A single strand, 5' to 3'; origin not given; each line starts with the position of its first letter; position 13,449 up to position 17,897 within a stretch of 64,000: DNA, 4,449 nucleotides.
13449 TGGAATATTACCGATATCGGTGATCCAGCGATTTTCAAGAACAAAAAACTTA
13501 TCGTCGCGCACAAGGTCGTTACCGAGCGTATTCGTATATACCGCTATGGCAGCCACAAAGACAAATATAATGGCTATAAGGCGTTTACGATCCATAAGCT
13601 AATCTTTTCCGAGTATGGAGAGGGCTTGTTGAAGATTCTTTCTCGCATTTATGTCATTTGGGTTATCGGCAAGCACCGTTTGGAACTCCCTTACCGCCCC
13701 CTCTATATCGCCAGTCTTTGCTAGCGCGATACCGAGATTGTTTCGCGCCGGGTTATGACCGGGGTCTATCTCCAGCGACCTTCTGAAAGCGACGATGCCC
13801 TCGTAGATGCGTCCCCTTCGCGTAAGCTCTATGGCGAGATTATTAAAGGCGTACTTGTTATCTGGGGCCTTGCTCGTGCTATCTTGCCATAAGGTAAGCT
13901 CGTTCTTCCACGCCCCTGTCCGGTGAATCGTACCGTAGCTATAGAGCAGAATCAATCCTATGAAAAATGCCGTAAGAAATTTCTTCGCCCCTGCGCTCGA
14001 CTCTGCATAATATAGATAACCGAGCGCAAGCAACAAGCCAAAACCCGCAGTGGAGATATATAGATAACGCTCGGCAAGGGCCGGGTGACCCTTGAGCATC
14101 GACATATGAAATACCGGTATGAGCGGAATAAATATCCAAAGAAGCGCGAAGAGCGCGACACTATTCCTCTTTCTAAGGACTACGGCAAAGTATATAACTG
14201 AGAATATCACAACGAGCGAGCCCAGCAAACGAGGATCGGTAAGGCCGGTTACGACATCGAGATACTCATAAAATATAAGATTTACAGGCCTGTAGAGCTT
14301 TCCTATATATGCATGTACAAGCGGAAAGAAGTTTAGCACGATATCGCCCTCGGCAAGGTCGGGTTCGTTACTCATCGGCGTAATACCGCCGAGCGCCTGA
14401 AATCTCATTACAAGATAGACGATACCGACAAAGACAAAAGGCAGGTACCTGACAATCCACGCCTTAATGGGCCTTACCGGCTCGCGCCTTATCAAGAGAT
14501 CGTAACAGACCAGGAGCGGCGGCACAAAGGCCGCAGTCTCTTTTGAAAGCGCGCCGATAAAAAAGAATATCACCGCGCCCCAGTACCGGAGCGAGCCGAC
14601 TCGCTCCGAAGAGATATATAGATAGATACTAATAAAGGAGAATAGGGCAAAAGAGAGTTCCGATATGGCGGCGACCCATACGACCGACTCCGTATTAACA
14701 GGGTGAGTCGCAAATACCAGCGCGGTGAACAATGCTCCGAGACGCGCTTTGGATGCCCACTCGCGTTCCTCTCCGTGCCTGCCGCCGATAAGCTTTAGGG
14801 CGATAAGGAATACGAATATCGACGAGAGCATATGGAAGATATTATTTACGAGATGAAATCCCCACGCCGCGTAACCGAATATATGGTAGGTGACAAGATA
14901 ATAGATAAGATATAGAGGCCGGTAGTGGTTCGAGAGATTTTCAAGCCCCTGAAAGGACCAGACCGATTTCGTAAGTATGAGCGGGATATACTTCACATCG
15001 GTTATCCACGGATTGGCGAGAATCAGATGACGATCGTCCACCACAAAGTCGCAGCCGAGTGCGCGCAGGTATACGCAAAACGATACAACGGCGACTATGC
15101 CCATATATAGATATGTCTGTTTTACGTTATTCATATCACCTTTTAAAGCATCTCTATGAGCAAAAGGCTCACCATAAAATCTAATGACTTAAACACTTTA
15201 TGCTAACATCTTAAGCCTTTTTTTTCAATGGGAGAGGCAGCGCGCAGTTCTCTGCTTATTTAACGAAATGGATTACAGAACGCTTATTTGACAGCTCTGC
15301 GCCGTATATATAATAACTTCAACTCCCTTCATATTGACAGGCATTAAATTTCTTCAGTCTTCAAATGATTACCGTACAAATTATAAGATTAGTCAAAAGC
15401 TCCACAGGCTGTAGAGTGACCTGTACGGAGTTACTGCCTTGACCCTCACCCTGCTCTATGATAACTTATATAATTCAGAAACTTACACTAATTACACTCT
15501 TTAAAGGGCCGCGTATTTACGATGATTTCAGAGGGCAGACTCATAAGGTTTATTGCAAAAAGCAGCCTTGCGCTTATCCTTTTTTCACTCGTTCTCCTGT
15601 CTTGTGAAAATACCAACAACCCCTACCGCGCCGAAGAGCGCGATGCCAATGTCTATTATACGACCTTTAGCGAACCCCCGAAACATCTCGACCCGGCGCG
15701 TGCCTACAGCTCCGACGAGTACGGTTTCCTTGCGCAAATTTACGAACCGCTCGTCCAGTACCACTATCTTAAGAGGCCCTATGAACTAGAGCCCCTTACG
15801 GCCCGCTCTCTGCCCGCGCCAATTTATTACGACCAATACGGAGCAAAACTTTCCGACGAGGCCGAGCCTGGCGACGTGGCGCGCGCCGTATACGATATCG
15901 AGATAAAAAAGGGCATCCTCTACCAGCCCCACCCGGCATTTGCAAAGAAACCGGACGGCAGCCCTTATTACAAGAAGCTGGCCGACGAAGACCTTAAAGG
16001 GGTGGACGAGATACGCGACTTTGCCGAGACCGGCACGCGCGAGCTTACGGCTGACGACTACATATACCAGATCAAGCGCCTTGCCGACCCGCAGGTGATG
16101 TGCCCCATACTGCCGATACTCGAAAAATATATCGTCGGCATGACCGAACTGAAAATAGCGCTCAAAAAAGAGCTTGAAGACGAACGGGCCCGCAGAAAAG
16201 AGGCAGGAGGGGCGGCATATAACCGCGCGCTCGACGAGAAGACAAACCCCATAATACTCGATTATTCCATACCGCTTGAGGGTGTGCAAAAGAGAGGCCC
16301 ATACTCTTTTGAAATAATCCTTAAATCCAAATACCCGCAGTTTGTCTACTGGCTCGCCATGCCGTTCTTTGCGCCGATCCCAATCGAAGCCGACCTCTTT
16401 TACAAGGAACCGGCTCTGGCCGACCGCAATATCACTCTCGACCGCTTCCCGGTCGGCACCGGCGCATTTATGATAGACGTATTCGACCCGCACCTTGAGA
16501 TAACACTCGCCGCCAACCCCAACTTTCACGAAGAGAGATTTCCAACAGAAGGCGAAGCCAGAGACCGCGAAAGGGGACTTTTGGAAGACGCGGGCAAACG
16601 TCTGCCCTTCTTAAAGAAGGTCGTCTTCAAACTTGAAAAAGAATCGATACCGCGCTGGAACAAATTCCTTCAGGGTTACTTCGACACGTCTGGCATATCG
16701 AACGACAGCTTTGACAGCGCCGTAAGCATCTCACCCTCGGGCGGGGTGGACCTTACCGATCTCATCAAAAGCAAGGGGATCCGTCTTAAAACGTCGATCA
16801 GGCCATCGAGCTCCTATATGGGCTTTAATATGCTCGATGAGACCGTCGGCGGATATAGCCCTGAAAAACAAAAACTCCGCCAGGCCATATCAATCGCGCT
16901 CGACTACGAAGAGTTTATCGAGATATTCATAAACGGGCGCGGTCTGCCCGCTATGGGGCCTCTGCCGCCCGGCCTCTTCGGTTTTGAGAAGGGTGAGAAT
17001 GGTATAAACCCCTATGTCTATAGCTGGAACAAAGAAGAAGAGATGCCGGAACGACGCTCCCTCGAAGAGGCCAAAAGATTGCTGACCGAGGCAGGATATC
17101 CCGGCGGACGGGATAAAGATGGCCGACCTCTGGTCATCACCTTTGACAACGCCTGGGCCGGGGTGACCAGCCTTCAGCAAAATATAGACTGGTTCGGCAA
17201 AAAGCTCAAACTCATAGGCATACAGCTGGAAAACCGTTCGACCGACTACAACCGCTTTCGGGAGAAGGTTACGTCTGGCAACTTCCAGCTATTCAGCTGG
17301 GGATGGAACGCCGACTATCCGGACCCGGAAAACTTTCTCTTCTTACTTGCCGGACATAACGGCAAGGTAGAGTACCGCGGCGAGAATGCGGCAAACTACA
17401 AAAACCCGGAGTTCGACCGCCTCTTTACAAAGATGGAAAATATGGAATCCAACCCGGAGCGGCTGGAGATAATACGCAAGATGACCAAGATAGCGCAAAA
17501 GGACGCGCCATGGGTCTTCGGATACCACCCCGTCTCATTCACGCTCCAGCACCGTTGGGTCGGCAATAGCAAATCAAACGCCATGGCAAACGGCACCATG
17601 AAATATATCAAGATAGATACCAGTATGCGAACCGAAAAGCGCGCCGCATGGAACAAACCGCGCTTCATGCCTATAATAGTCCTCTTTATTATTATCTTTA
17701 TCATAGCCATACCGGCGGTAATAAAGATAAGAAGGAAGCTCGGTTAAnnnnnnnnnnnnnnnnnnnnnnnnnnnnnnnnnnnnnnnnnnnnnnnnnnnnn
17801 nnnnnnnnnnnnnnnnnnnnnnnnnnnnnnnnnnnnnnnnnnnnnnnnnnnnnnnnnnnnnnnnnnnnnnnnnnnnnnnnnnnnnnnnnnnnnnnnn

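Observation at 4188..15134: Array of six TMTC-like (GT-C type membrane domain + TPR) paralogues around a lipid-linked sugar donor synthase: candidate bacterial multi-enzyme O-glycosylation system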

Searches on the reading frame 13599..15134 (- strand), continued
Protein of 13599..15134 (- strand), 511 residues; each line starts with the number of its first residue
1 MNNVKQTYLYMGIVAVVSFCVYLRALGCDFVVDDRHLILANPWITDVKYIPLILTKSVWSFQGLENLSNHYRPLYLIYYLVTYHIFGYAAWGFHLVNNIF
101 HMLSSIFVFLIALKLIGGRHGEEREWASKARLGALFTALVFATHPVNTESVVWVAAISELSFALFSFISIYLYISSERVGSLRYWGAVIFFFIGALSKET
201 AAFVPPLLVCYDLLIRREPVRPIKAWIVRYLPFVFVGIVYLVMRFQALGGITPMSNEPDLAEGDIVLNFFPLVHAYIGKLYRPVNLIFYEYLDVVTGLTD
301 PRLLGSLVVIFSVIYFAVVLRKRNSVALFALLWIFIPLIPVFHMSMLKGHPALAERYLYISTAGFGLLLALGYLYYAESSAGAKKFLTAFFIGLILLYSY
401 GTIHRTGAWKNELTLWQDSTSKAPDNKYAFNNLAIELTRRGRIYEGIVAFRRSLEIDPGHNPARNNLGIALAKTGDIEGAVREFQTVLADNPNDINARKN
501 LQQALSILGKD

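Call 60: search_protein_families(library=pfam, proteins=[L009:5239-6696:+, L009:6693-8081:+, L009:8085-8909:-, L009:11878-13023:+, L009:13016-14074:+, L009:14132-15226:+, L009:15223-16662:+, L009:19234-20193:+], max_evalue=0.0001)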
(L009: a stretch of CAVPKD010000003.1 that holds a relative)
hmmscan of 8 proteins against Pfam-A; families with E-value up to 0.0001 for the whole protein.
L009:5239-6696:+ (485 aa): 3 families
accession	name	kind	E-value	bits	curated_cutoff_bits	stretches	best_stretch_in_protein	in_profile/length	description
PF02518.31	HATPase_c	-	2.1e-26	93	26.4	1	371-477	2-110/111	Histidine kinase-, DNA gyrase B-, and HSP90-like ATPase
PF00512.31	HisKA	-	2.5e-12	47.1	26.9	1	258-319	2-62/66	His Kinase A (phospho-acceptor) domain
PF00672.30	HAMP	-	6.4e-11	42.8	25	1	196-244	4-53/53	HAMP domain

L009:6693-8081:+ (462 aa): 7 families
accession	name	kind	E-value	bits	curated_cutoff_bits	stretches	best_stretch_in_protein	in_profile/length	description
PF00158.32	Sigma54_activat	-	4.8e-60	202.5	20.2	1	144-315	1-167/168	Sigma-54 interaction domain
PF25601.1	AAA_lid_14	-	3.6e-28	97.6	27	1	321-405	1-84/87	AAA+ ATPase lid domain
PF00072.30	Response_reg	-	1.8e-25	89.7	30.2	1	7-114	1-108/111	Response regulator receiver domain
PF14532.12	Sigma54_activ_2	-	3.2e-21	76.5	25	1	145-320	1-138/138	Sigma-54 interaction domain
PF02954.25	HTH_8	-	2.4e-12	46.8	22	1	419-458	2-41/42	Bacterial regulatory protein, Fis family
PF07728.20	AAA_5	-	7.8e-10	39.3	22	1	169-292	2-124/139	AAA domain (dynein-related subfamily)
PF07724.20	AAA_2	-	5.2e-05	23.8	27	1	166-298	3-132/166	AAA domain (Cdc48 subfamily)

L009:8085-8909:- (274 aa): 1 family
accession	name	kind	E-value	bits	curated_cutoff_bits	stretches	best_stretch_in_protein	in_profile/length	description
PF00072.30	Response_reg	-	1.7e-25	89.7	30.2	1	24-129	1-106/111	Response regulator receiver domain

L009:11878-13023:+ (381 aa): 5 families
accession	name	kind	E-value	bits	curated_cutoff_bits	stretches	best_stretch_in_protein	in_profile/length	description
PF00535.33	Glycos_transf_2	-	4.9e-32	111.6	23.3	1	147-315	1-168/168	Glycosyl transferase family 2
PF04138.20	GtrA_DPMS_TM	-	2.8e-27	95.7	26.1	1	14-129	1-117/117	GtrA/DPMS, transmembrane domain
PF10111.15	Glyco_tranf_2_2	-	2.5e-11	44.1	27.3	1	147-252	1-106/276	Glycosyltransferase like family 2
PF13641.12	Glyco_tranf_2_3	-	1.9e-09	38.3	27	1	146-257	3-116/230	Glycosyltransferase like family 2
PF13704.12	Glyco_tranf_2_4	-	3.5e-05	24.7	27.5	1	154-238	2-82/98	Glycosyl transferase family 2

L009:13016-14074:+ (352 aa): 32 families (the best 25 are shown)
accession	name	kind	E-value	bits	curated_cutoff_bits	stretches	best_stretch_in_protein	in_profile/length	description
PF00515.34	TPR_1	-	1.9e-57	189.3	27.8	5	264-293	1-30/34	Tetratricopeptide repeat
PF07719.23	TPR_2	-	2.3e-57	186.9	27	5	264-296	1-33/34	Tetratricopeptide repeat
PF13414.12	TPR_11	-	2.4e-56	187.6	26.8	6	203-244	1-42/42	TPR repeat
PF13432.12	TPR_16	-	7e-49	164.3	32.7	4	236-291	3-58/65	Tetratricopeptide repeat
PF13181.12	TPR_8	-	6.7e-44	144.8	25.7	2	129-160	2-33/34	Tetratricopeptide repeat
PF13431.12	TPR_17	-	2.1e-43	143.4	24.4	3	253-284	2-33/34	Tetratricopeptide repeat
PF13424.12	TPR_12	-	4.9e-39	132.8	30.1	5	263-328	2-75/77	Tetratricopeptide repeat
PF14559.12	TPR_19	-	5.7e-32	110.3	25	4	173-223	2-52/68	Tetratricopeptide repeat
PF13428.12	TPR_14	-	6.3e-29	97.9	23.5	0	265-303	2-40/44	Tetratricopeptide repeat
PF13176.12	TPR_7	-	1.2e-28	97.2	27.9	1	266-297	1-34/36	Tetratricopeptide repeat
PF13374.12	TPR_10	-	1.5e-24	85.6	27.5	1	264-291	2-29/42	Tetratricopeptide repeat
PF13371.12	TPR_9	-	1.8e-22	79.6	35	2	134-199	1-66/73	Tetratricopeptide repeat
PF13174.12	TPR_6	-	6.6e-21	73.9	26.3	0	269-291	5-27/33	Tetratricopeptide repeat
PF07721.20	TPR_4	-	1.1e-13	50.8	27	0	196-220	1-25/26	Tetratricopeptide repeat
PF24575.1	TPR_Slam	-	2.6e-13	50.7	35.2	0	168-205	53-90/104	Surface lipoprotein assembly modifier, N-terminal TPR repeats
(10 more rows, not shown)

L009:14132-15226:+ (364 aa): 0 families

L009:15223-16662:+ (479 aa): 0 families

L009:19234-20193:+ (319 aa): 1 family
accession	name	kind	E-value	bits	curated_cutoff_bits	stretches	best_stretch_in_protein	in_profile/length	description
PF08450.18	SGL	-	8.6e-06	26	26.3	0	86-227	81-216/246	SMP-30/Gluconolactonase/LRE-like region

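Call 67: find_encoding_contigs(protein=P0001, flank=2000, max_places=2)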
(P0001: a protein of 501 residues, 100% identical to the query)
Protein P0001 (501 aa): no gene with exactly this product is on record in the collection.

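Call 79: search_protein_representatives(alignment_id=A4)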
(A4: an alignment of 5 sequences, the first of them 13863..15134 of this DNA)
Query: 5 sequences, 428 profile positions. Proteins with E-value up to 0.001 (for the whole library): 100954; up to 1e-10: 72851; up to 1e-30: 16562. The best 150 are listed.
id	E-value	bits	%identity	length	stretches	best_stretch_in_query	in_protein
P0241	1.2e-169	581.7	-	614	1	1-428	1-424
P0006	3.2e-140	484.7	-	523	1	8-428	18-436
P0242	8.6e-132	456.9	-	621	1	10-428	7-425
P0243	4.2e-131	454.6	-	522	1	7-428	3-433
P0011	4.4e-131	454.5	-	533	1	6-428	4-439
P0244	8.6e-131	453.6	-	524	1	5-428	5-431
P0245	3.7e-127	441.6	-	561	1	5-428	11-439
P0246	2.1e-124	432.6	-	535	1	11-428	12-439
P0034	3.0e-123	428.7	-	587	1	10-428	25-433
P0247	8.6e-122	423.9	-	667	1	10-428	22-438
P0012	9.7e-122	423.8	-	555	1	5-428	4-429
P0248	2.0e-121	422.7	-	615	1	6-428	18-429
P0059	3.2e-121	422.1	-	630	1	12-428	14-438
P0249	5.1e-121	421.4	-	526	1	14-428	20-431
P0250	5.7e-121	421.2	-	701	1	9-428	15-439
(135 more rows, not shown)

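Call 91: predict_structure(alignment_id=A5)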
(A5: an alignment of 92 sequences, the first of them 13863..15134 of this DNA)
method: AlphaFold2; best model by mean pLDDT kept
length: 424 residues; sequences in the alignment: 92
mean_pLDDT: 95.3   pTM: 0.94
mean pLDDT of the five models: 95.3, 94.6, 94.5, 94.5, 94.4
residues with pLDDT >= 90: 376; 70-90: 43; 50-70: 5; < 50: 0
segments of 3 or more residues with pLDDT < 50: none
pLDDT, mean of each block of 10 residues (from residue 1): 91 99 98 96 98 95 80 97 98 99 99 92 86 98 98 98 99 97 98 97 98 97 97 98 94 74 92 97 94 93 96 97 97 98 88 94 98 96 97 98 98 97 93
secondary structure, 60 per line:
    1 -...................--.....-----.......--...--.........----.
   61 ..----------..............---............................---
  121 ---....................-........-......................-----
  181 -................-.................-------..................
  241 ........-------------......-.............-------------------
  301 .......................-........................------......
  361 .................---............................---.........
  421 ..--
elements in order: H2-20 H23-27 H33-39 H47-55 H73-86 H90-117 H124-143 H145-152 H154-175 H182-197 H199-215 H223-248 H262-267 H269-281 H301-323 H325-348 H355-377 H381-408 H412-422

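Call 93: fold_search(model_id=the predicted structure, library=pdb)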
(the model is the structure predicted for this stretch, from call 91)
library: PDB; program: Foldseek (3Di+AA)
matches with E <= 10: 537; with E <= 0.001: 7
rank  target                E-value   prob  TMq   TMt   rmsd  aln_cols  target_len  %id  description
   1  8b6l_I                8.2e-05  1.00  0.50  0.34  12.5       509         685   13  Subtomogram average of the human Sec61-TRAP-OSTA-translocon (released 2022-12-07)
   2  5f15                  8.9e-05  1.00  0.46  0.38  13.0       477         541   12  Crystal Structure of ArnT from Cupriavidus metallidurans bound to Undecaprenyl phosphate (released 2016-02-17)
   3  6s7t_A                1.7e-04  1.00  0.51  0.33  11.0       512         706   13  Cryo-EM structure of human oligosaccharyltransferase complex OST-B (released 2019-12-18)
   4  6ftg_5                2.2e-04  1.00  0.47  0.33  15.6       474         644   13  Subtomogram average of OST-containing ribosome-translocon complexes from canine rough microsomal membranes (released 2018-03-21)
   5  8age_A                2.3e-04  1.00  0.51  0.36  11.9       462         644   14  Structure of yeast oligosaccharylransferase complex with acceptor peptide bound (released 2022-12-07)
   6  8agc_A                4.5e-04  1.00  0.51  0.34  12.9       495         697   12  Structure of yeast oligosaccharylransferase complex with lipid-linked oligosaccharide and non-acceptor peptide bound (released 2022-12-07)
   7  9i5k_A                4.7e-04  1.00  0.56  0.49  11.8       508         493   12  Structure of the Chaetomium thermophilum Pmt4 homodimer (C2 symmetry) (released 2025-12-24)
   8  5ogl_A                1.0e-03  1.00  0.51  0.34  11.2       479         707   11  Structure of bacterial oligosaccharyltransferase PglB in complex with an acceptor peptide and an lipid-linked oligosac (released 2017-10-25)
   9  5ezm                  1.2e-03  1.00  0.50  0.42  10.1       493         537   15  Crystal Structure of ArnT from Cupriavidus metallidurans in the apo state (released 2016-02-17)
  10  6ezn_F                1.3e-03  1.00  0.49  0.35  13.7       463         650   14  Cryo-EM structure of the yeast oligosaccharyltransferase (OST) complex (released 2018-01-17)
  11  6c26_A                1.9e-03  1.00  0.48  0.34  13.0       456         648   13  The Cryo-EM structure of a eukaryotic oligosaccharyl transferase complex (released 2018-01-31)
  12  7oci_F                2.5e-03  1.00  0.52  0.37  12.8       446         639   13  Cryo-EM structure of yeast Ost6p containing oligosaccharyltransferase complex (released 2022-02-16)
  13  8agb_A                3.4e-03  1.00  0.46  0.33  14.0       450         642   13  Structure of yeast oligosaccharylransferase complex with lipid-linked oligosaccharide bound (released 2022-12-07)
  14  9n9j_I                4.4e-03  1.00  0.48  0.33  11.9       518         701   13  Structure of a GRP94 folding intermediate engaged with a CCDC134- and FKBP11-bound secretory translocon (released 2025-11-19)
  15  7zlh_A                5.6e-03  1.00  0.51  0.36  10.4       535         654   12  Cryo-EM structure of C-mannosyltransferase CeDPY19, in apo state, bound to CMT2-Fab and anti-Fab nanobody (released 2023-01-11)
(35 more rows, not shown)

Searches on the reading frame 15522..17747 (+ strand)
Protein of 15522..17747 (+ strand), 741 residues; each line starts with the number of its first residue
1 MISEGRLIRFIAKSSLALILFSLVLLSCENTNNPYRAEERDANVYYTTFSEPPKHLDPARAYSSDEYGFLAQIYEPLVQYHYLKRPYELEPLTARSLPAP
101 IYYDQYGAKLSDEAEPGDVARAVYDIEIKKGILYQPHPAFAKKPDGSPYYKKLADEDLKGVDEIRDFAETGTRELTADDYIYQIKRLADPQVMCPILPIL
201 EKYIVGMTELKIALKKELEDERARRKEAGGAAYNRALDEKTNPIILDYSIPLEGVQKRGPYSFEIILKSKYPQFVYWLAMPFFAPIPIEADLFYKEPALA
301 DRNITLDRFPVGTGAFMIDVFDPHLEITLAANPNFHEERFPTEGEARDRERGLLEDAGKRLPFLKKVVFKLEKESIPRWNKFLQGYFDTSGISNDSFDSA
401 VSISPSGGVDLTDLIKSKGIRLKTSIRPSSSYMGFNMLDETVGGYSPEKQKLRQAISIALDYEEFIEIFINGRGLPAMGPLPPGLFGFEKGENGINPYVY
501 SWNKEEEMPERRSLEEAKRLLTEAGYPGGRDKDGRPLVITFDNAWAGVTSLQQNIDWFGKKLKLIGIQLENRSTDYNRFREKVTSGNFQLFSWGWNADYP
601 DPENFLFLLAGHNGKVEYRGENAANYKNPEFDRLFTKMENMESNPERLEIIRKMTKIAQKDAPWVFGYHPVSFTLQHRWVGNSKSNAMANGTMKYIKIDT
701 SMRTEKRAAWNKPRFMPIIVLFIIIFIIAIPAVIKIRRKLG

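Call 5: search_protein_families(library=pfam, proteins=[window:15522-17747:+], max_evalue=0.01)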
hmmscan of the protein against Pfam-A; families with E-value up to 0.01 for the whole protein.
window:15522-17747:+ (741 aa): 1 family
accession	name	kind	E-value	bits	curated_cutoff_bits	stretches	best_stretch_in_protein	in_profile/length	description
PF00496.27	SBP_bac_5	-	1.5e-45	156.3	32.4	1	174-613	34-364/368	Bacterial extracellular solute-binding proteins, family 5 Middle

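Call 6: search_protein_families(library=ncbifam, proteins=[window:15522-17747:+], max_evalue=0.01)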
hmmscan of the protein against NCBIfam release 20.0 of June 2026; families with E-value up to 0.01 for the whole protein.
window:15522-17747:+ (741 aa): 10 families
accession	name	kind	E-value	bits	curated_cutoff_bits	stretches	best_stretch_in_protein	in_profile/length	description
NF011684.0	PRK15104.1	equivalog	1.4e-17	63.7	947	1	450-684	313-525/543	oligopeptide ABC transporter substrate-binding protein OppA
NF045467.1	Opp4A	equivalog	3.7e-12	45.3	650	1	448-689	315-547/556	oligopeptide ABC transporter substrate-binding protein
NF043070.1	DppA_dipep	equivalog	7.7e-12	44.5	1005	1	410-673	272-509/535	dipeptide ABC transporter periplasmic-binding protein DppA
NF045468.1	Opp5A_nikA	equivalog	1.1e-08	34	600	1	448-675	256-464/488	nickel ABC transporter substrate-binding protein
TIGR02294.1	nickel_nikA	equivalog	7.6e-08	31.3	393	1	509-654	310-457/501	nickel ABC transporter substrate-binding protein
NF011689.0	PRK15109.1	equivalog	9.9e-08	31.1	560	1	251-336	156-238/547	ABC transporter substrate-binding protein SapA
NF043077.1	MMSYN1_0169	equivalog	2.5e-07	29.5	650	1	563-609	684-732/896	oligopeptide ABC transporter substrate-binding protein OppA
NF007287.0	PRK09755.1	equivalog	3.9e-05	22.7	1098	1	506-681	353-514/535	ABC transporter substrate-binding protein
NF011942.0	PRK15413.1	equivalog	5.3e-05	22.1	594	1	448-666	281-479/512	glutathione ABC transporter substrate-binding protein GsiB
NF047575.1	opine_bind_CntA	exception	0.0076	14.8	800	0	510-604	343-442/535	staphylopine-dependent metal ABC transporter substrate-binding lipoprotein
